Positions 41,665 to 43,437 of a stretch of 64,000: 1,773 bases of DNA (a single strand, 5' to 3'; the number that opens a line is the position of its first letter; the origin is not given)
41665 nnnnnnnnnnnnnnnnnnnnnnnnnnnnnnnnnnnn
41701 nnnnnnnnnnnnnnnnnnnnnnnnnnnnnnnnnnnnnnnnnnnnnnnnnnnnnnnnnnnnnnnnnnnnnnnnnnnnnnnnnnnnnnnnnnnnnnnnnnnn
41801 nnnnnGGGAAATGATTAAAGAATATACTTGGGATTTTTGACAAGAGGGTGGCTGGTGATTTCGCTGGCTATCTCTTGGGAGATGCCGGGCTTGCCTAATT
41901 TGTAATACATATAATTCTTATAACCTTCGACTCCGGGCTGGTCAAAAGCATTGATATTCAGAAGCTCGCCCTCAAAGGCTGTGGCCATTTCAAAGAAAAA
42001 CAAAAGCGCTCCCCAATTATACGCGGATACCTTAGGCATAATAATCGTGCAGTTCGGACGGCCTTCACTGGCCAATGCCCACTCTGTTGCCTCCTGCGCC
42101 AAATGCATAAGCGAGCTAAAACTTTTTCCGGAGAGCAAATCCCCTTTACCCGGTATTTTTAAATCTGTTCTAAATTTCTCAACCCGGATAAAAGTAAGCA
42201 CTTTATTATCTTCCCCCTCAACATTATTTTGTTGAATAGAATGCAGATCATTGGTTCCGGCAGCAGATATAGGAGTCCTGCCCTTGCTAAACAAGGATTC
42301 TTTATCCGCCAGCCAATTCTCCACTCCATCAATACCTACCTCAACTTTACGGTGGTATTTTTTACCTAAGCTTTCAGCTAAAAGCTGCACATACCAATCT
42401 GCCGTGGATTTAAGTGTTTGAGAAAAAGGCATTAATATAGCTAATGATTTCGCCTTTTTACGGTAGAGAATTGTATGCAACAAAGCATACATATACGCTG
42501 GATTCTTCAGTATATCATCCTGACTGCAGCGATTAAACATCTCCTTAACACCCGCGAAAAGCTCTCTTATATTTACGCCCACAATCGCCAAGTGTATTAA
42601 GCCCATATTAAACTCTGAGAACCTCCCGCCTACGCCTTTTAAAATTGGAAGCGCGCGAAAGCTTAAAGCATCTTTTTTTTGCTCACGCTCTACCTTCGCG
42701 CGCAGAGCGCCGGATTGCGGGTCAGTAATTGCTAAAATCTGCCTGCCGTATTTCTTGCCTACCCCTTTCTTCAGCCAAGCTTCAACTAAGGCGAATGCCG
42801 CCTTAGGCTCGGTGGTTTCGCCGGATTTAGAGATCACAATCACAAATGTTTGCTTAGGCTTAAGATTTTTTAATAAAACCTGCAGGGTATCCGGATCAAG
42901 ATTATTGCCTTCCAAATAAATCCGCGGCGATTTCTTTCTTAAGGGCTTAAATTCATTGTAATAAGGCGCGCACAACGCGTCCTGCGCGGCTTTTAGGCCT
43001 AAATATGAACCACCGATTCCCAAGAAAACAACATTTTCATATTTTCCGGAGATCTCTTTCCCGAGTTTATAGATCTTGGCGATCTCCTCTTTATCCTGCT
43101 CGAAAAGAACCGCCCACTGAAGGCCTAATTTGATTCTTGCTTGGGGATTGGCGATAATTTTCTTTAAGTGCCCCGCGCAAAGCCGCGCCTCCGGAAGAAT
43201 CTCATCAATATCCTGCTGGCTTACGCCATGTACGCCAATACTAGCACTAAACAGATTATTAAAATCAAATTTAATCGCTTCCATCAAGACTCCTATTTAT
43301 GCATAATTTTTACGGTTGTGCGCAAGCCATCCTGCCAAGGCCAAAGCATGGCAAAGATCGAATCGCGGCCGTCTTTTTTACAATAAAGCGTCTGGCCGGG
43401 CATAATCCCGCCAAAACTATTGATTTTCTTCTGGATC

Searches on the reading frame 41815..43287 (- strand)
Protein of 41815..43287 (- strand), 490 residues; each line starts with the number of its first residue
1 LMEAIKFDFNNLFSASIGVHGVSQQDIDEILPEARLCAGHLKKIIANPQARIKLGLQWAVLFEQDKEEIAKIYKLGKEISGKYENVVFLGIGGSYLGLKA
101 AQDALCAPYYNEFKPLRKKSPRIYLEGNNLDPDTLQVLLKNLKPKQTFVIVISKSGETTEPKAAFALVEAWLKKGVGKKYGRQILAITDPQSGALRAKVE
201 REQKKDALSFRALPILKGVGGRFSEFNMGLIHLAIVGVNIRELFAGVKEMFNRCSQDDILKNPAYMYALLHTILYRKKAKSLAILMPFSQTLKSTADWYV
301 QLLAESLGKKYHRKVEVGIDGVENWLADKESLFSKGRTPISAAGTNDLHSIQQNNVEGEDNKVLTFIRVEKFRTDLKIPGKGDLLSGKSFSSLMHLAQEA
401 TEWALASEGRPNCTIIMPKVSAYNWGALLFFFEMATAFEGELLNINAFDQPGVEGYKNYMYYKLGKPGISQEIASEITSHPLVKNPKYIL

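Call 108: search_protein_families(library=pfam, max_evalue=0.0001, proteins=[window:41815-43287:-])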
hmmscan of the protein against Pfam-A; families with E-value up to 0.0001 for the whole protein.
window:41815-43287:- (490 aa): 1 family
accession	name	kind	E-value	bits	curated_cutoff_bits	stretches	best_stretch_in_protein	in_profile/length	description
PF00342.24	PGI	-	9.4e-23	81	22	2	82-314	95-313/486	Phosphoglucose isomerase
